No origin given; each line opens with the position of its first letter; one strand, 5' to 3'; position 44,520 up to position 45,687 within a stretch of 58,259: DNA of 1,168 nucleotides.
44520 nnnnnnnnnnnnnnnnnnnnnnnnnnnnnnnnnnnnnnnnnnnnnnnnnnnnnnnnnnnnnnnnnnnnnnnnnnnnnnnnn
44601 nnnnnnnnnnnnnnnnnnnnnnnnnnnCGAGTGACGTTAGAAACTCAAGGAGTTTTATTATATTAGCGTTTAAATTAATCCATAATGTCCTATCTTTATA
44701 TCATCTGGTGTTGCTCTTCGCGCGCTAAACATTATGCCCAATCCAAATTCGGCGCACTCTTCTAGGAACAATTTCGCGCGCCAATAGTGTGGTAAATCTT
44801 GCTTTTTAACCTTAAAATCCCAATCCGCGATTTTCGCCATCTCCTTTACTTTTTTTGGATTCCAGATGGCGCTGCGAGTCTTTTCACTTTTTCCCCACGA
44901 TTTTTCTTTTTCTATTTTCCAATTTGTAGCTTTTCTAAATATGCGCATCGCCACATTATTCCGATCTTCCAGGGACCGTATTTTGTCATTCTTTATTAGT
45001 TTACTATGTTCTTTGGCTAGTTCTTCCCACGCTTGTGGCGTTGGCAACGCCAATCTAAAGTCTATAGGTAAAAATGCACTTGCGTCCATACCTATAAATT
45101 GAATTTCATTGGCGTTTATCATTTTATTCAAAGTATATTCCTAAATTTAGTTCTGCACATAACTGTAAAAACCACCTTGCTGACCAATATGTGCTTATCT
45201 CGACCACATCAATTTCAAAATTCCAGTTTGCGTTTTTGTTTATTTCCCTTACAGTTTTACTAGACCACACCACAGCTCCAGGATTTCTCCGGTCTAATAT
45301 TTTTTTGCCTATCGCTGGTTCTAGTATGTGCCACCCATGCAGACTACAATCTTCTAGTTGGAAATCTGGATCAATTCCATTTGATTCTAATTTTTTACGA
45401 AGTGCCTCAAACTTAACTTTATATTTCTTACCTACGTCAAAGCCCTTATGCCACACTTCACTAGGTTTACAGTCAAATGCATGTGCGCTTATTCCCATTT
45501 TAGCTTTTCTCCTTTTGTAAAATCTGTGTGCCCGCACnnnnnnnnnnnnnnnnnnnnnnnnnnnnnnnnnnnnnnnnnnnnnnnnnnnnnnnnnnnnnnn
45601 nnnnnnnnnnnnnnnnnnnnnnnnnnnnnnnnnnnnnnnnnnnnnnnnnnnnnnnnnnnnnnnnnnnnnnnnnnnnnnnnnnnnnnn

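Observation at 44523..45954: lysS 3' end duplicated 1.3 kb downstream, bracketing an AT-rich three-gene cassette: integrated element without a recognisable integrase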

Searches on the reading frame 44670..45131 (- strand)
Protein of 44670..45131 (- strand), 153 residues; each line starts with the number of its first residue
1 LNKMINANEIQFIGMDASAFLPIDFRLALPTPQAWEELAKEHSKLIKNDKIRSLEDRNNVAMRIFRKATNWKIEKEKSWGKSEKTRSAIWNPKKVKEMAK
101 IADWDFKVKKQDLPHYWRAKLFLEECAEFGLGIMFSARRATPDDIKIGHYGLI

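Call 8: search_protein_families(library=pfam, proteins=[window:44670-45131:-], max_evalue=0.1)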
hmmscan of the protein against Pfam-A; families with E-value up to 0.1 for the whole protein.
window:44670-45131:- (153 aa): 0 families

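Call 9: search_protein_families(library=phrogs, proteins=[window:44670-45131:-], max_evalue=0.1)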
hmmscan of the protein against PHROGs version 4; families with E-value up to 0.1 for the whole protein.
window:44670-45131:- (153 aa): 1 family
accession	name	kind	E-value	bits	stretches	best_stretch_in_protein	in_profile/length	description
phrog_34173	-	unknown function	0.013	16.8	1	63-102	18-57/82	-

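Call 18: find_homologous_proteins(query=window:44670-45131:-, max_evalue=0.01)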
Query window:44670-45131:- (153 aa): 1 proteins with E <= 0.01 among 21 candidates.
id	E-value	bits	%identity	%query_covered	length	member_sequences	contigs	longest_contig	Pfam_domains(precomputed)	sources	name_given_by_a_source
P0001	3.3e-96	337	100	98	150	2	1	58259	-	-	-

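Call 37: search_protein_representatives(alignment_id=A2)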
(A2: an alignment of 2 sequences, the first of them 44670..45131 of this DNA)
Query: 2 sequences, 173 profile positions. Proteins with E-value up to 0.001 (for the whole library): 77; up to 1e-10: 4; up to 1e-30: 2. The best 77 are listed.
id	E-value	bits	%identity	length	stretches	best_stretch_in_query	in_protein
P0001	4.3e-83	293.8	-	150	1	24-173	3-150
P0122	1.2e-62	227.2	-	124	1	14-156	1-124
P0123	1.7e-11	60.7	-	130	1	96-156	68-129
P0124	8.7e-11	58.4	-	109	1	110-155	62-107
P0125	3.8e-10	56.3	-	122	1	109-156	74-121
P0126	1.0e-09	54.9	-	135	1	14-156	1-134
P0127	1.5e-09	54.3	-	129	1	77-156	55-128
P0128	2.0e-09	53.9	-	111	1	110-156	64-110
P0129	5.2e-09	52.6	-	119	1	110-156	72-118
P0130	6.8e-09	52.2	-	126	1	109-156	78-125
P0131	1.5e-08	51.2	-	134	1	88-156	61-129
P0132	2.5e-08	50.4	-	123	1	109-156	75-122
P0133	6.1e-08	49.1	-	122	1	106-156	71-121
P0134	1.9e-07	47.5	-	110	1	108-156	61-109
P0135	3.5e-07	46.7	-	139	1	100-156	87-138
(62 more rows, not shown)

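Call 41: search_protein_families(library=pfam, alignment_id=A3, max_evalue=0.01)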
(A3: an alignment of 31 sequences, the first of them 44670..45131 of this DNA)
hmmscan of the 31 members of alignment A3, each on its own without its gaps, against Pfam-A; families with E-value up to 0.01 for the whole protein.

A. member 1, window:44670-45131:- (153 aa): 0 families

B. families by the number of members that match (of 31 scanned): 0 families

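Call 42: search_protein_families(library=phrogs, alignment_id=A3, max_evalue=0.01)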
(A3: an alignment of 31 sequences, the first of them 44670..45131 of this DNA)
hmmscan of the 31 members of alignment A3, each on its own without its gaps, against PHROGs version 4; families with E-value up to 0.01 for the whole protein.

A. member 1, window:44670-45131:- (153 aa): 0 families

B. families by the number of members that match (of 31 scanned): 1 family
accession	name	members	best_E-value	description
phrog_36077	-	1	0.0091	-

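Call 45: find_homologous_proteins(query=A3, max_evalue=0.001)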
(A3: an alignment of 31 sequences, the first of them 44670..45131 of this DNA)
Query A3 (31 sequences) (153 aa, profile of the alignment): 13 proteins with E <= 0.001 among 1048 candidates.
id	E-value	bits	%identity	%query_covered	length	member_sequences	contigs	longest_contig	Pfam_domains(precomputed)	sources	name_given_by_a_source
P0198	1.5e-39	153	47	31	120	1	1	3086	-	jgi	jgi:hypothetical protein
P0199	1.0e-36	144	55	31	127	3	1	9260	-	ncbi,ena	-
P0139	4.3e-31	126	40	31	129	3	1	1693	-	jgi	jgi:hypothetical protein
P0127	6.7e-31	125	40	31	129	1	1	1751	-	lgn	-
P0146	1.2e-30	124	39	33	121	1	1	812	-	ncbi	-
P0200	3.9e-30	122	43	31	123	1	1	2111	-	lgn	-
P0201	6.1e-29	119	38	31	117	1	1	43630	-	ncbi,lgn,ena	-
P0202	2.3e-25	107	41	30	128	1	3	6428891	-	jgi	jgi:hypothetical protein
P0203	1.5e-24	104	45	31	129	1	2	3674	-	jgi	jgi:hypothetical protein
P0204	1.2e-20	92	31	30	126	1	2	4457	-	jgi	-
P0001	5.9e-20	90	100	98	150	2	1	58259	-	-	-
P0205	3.1e-15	74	28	31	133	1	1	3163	-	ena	-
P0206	4.0e-10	58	41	22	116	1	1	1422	-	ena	-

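Call 46: find_encoding_contigs(protein=P0201, flank=8000, max_places=2)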
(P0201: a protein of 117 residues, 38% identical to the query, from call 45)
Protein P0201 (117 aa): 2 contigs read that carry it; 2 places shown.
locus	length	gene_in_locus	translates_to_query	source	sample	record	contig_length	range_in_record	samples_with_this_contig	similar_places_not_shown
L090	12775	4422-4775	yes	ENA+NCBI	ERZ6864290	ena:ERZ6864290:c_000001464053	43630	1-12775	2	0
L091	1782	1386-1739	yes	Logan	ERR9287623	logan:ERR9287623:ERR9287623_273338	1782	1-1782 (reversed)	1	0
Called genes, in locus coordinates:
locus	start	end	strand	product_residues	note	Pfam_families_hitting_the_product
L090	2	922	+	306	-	?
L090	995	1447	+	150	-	-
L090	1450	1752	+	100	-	PF12840:HTH_20 (weak), PF01022:HTH_5 (weak)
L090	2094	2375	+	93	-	-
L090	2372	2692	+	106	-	-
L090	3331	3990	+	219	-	PF00413:Peptidase_M10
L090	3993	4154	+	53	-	-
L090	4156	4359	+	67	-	-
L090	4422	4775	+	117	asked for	-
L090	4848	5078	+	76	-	-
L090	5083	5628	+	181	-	PF01510:Amidase_2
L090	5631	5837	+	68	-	-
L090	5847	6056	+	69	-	-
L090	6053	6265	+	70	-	-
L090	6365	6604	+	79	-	-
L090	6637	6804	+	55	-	-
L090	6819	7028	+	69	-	-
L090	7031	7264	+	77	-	-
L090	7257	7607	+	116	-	-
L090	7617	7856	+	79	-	-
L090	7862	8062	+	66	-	-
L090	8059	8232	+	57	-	-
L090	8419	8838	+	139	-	-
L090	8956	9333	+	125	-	-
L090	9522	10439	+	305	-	PF13489:Methyltransf_23 (faint)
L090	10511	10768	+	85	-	-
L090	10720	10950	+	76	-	-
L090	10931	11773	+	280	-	-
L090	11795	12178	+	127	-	-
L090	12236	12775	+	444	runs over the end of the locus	PF04466:Terminase_3 (weak)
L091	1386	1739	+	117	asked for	-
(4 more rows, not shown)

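Call 47: find_encoding_contigs(protein=P0199, flank=8000, max_places=2)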
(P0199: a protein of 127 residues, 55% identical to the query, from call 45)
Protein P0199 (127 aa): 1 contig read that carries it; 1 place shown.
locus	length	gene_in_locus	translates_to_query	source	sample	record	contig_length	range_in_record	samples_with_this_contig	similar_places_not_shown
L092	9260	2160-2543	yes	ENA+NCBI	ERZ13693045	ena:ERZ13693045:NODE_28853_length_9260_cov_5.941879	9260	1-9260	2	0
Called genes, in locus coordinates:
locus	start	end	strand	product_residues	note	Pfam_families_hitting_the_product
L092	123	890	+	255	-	PF12705:PDDEXK_1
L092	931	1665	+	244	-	-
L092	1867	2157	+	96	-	-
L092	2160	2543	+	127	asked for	-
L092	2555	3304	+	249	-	PF01476:LysM (weak), PF00188:CAP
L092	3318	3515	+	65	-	-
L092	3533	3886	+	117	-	PF11667:DUF3267 (weak)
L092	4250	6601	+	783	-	PF00270:DEAD, PF04851:ResIII, PF18766:SWI2_SNF2, PF00271:Helicase_C (weak), PF08463:EcoEI_R_C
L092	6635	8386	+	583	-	PF10592:AIPR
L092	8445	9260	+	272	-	?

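Call 48: find_encoding_contigs(protein=P0202, flank=8000, max_places=2)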
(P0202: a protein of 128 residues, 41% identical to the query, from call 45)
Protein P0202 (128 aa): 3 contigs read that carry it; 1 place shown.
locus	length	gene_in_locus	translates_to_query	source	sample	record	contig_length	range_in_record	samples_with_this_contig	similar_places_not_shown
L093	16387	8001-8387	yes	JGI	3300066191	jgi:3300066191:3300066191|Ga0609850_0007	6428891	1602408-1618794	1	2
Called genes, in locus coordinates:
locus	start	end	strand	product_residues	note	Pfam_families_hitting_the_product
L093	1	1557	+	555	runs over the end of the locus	PF00270:DEAD, PF04851:ResIII, PF18766:SWI2_SNF2 (faint), PF00271:Helicase_C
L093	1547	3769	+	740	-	PF08800:BT4734-like_N (weak), PF08707:PriCT_2, PF05272:VapE-like_dom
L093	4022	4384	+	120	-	-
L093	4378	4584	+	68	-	-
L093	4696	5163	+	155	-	-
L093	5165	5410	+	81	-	-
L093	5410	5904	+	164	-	PF16677:GP3_package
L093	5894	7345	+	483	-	-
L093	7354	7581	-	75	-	-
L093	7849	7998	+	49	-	-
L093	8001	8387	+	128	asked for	-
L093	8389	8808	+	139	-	-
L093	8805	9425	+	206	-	-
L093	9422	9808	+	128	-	-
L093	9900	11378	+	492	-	PF05133:SPP1_portal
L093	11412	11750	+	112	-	-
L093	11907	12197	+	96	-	PF20137:BubE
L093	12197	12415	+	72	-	-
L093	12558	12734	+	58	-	-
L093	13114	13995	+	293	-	-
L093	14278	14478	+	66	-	-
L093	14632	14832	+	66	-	-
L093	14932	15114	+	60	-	-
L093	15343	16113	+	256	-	-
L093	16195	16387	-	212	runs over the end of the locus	-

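Call 70: search_protein_families(library=ncbifam, proteins=[window:44670-45131:-], max_evalue=1)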
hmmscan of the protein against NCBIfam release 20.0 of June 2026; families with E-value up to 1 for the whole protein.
window:44670-45131:- (153 aa): 1 family
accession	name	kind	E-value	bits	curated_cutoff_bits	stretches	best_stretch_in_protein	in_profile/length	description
NF000169.2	ABCF_Sal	exception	0.54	8.9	725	1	67-115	238-285/542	Sal family ABC-F type ribosomal protection protein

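Call 71: search_protein_families(library=padloc, proteins=[window:44670-45131:-], max_evalue=0.1)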
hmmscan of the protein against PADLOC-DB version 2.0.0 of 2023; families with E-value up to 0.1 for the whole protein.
window:44670-45131:- (153 aa): 0 families

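Call 83: find_related_loci(query=window:44670-45131:-, collection=viral_contigs, flank=8000)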
Query window:44670-45131:- (153 aa) in viral_contigs; peptide patterns used: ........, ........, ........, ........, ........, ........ (x = any residue, [..] = any of these).
9 stretches matched a pattern, but none encodes a relative of the query by tblastn (E <= 1e-3).

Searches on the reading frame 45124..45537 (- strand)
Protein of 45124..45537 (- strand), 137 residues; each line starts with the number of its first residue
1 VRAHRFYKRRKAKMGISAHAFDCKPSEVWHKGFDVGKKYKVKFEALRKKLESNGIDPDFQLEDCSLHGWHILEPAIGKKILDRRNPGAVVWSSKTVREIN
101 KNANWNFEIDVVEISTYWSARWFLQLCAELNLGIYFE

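Call 8: search_protein_families(library=pfam, proteins=[window:45124-45537:-], max_evalue=0.1)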
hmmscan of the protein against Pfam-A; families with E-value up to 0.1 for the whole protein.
window:45124-45537:- (137 aa): 2 families
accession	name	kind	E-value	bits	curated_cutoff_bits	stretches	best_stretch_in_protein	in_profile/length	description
PF24771.2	Ig_CFAP74_1st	-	0.017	15.9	29.2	1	21-44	1-24/97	CFAP74 first Ig-like domain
PF18300.7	DUF5604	-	0.092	13.2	25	0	26-52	18-51/58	Domain of unknown function (DUF5604)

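Call 9: search_protein_families(library=phrogs, proteins=[window:45124-45537:-], max_evalue=0.1)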
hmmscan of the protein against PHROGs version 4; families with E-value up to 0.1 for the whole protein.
window:45124-45537:- (137 aa): 0 families

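Call 21: find_related_loci(query=window:45124-45537:-, collection=viral_contigs, flank=8000)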
Query window:45124-45537:- (137 aa) in viral_contigs; peptide patterns used: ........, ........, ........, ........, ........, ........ (x = any residue, [..] = any of these).
62 stretches matched a pattern; 1 encode a relative of the query (tblastn E <= 1e-3); 1 distinct loci.
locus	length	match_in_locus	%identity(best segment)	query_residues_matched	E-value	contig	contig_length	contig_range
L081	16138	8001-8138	54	91-136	4e-12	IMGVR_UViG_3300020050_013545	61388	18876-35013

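Call 55: search_dna_similar(query=window:45124-45498:-, collection=phages, mode=protein, max_evalue=0.01)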
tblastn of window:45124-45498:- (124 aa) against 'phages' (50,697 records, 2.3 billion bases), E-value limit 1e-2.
No match.

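Call 57: predict_structure(alignment_id=A5)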
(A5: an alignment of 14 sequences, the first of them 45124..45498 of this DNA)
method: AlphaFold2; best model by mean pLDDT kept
length: 124 residues; sequences in the alignment: 14
mean_pLDDT: 90.3   pTM: 0.85
mean pLDDT of the five models: 90.3, 90.2, 90.2, 89.8, 89.4
residues with pLDDT >= 90: 93; 70-90: 23; 50-70: 8; < 50: 0
segments of 3 or more residues with pLDDT < 50: none
pLDDT, mean of each block of 10 residues (from residue 1): 85 76 83 96 93 93 89 82 98 96 96 97 91
secondary structure, 60 per line:
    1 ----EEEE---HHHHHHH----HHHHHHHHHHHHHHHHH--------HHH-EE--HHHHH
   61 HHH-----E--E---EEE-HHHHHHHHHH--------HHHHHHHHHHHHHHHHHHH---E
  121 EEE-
elements in order: E5-8 H12-18 H23-39 H56-63 E76-78 H80-89 H98-116 E120-123

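Call 60: fold_search(model_id=the predicted structure, library=pdb)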
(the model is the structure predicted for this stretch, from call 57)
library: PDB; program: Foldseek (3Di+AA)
matches with E <= 10: 52; with E <= 0.001: 0
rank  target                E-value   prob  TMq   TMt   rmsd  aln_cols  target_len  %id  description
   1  3w1o_A                5.3e-02  0.77  0.42  0.45   8.2       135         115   10  Neisseria DNA mimic protein DMP12 (released 2013-04-10)
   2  1ryl_A                1.3e+00  0.08  0.32  0.27  11.8       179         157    8  The Crystal Structure of a Protein of Unknown Function YfbM from Escherichia coli (released 2004-07-06)
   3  7q2d                  1.3e+00  0.06  0.26  0.14  12.0       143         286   15  mycolic acid methyltransferase Hma (MmaA4) from Mycobac-terium tuberculosis in complex with ZT320 (released 2022-02-02)
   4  7l9u                  1.8e+00  0.07  0.28  0.15   9.8       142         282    8  Crystal Structure of S-adenosylmethionine-dependent methyltransferase UmaA from Mycobacterium tuberculosis in complex wi (released 2021-02-10)
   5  1ryl_B                1.9e+00  0.11  0.40  0.35   9.8       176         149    6  The Crystal Structure of a Protein of Unknown Function YfbM from Escherichia coli (released 2004-07-06)
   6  7q2c                  1.9e+00  0.04  0.26  0.14  12.0       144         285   14  mycolic acid methyltransferase Hma (MmaA4) from Mycobac-terium tuberculosis in complex with ZT260 (released 2022-02-02)
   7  1kp9_A                2.2e+00  0.03  0.24  0.13  10.6       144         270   12  Crystal structure of mycolic acid cyclopropane synthase CmaA1, apo-form (released 2002-01-11)
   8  3cer_E                2.3e+00  0.07  0.25  0.13   6.5        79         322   13  Crystal structure of the exopolyphosphatase-like protein Q8G5J2. Northeast Structural Genomics Consortium target BlR13 (released 2008-04-01)
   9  4v61_BK               2.6e+00  0.01  0.15  0.14  14.5       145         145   11  Homology model for the Spinach chloroplast 30S subunit fitted to 9.4A cryo-EM map of the 70S chlororibosome. (released 2014-07-09)
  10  6ecv_A                2.8e+00  0.06  0.29  0.14  12.5       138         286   10  StiD O-MT residues 976-1266 (released 2018-12-12)
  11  3cer_A                2.8e+00  0.06  0.24  0.11   6.8        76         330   12  Crystal structure of the exopolyphosphatase-like protein Q8G5J2. Northeast Structural Genomics Consortium target BlR13 (released 2008-04-01)
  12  9sm1_E                2.9e+00  0.05  0.20  0.11   6.3        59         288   12  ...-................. from Pseudomonas chlororaphis in complex with SAH and FPP (released 2025-12-31)
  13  2fk8                  3.3e+00  0.04  0.28  0.15  11.3       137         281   14  Crystal structure of Hma (MmaA4) from Mycobacterium tuberculosis complexed with S-adenosylmethionine (released 2006-01-17)
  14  6ecv_B                3.5e+00  0.09  0.26  0.13   5.1        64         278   14  StiD O-MT residues 976-1266 (released 2018-12-12)
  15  3ha7                  3.5e+00  0.04  0.28  0.15  10.5       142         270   14  Crystal structure of HMA (MMAA4) from mycobacterium tuberculosis complexed with S-adenosyl-N-decyl-aminoethyl (SADAE) (released 2009-05-12)
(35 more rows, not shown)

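Call 66: fold_search(model_id=the predicted structure, library=viral)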
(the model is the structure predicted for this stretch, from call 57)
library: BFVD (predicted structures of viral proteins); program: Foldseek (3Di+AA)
matches with E <= 10: 91; with E <= 0.001: 0
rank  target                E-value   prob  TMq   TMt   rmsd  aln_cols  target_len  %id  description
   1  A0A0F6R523            1.2e-01  0.80  0.50  0.50   5.1       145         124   10  Uncharacterized protein [Sinorhizobium phage phiM9]
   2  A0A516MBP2            1.2e-01  0.69  0.36  0.32   8.5        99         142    8  (no name in the UniProt tables at hand)
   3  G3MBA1                2.3e-01  0.21  0.33  0.37  13.2       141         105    9  Gp31 [Bacillus phage G]
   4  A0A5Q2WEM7            5.3e-01  0.20  0.38  0.40   7.9       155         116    7  Uncharacterized protein [Mycobacterium phage Quesadilla]
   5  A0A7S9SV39            6.0e-01  0.20  0.39  0.42  10.3       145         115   10  (no name in the UniProt tables at hand)
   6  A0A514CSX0            6.4e-01  0.08  0.23  0.21  13.4       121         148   16  Uncharacterized protein [Achromobacter phage Motura]
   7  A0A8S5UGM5            8.6e-01  0.21  0.33  0.34   4.4        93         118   10  Uncharacterized protein [Myoviridae sp. ctshb19]
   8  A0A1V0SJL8            9.2e-01  0.20  0.29  0.32   4.6        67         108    9  Uncharacterized protein [Klosneuvirus KNV1]
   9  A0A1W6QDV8            9.2e-01  0.06  0.24  0.03  19.9       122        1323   12  Polyprotein [Citrus virga-like virus]
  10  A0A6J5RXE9            9.8e-01  0.21  0.34  0.26  13.1       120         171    6  Uncharacterized protein [uncultured Caudovirales phage]
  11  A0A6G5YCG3            1.0e+00  0.11  0.35  0.32  12.0       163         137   13  (no name in the UniProt tables at hand)
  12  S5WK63                1.3e+00  0.07  0.31  0.26  14.8       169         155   11  Uncharacterized protein [Pseudomonas phage PaBG]
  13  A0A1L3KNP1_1          1.9e+00  0.05  0.25  0.05  18.0       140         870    9  (no name in the UniProt tables at hand)
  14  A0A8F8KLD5            2.0e+00  0.04  0.30  0.20  21.0       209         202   11  Uncharacterized protein [Clandestinovirus]
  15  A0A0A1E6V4            2.0e+00  0.04  0.23  0.08  13.0       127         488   13  Poly(ADP-ribose) glycohydrolase (Fragment) [Helicoverpa armigera nucleopolyhedrovirus]
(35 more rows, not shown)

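Call 70: search_protein_families(library=ncbifam, proteins=[window:45124-45498:-], max_evalue=1)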
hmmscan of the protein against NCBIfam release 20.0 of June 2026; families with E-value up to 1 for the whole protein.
window:45124-45498:- (124 aa): 0 families

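Call 71: search_protein_families(library=padloc, proteins=[window:45124-45498:-], max_evalue=0.1)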
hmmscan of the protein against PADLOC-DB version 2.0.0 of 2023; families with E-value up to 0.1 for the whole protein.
window:45124-45498:- (124 aa): 0 families
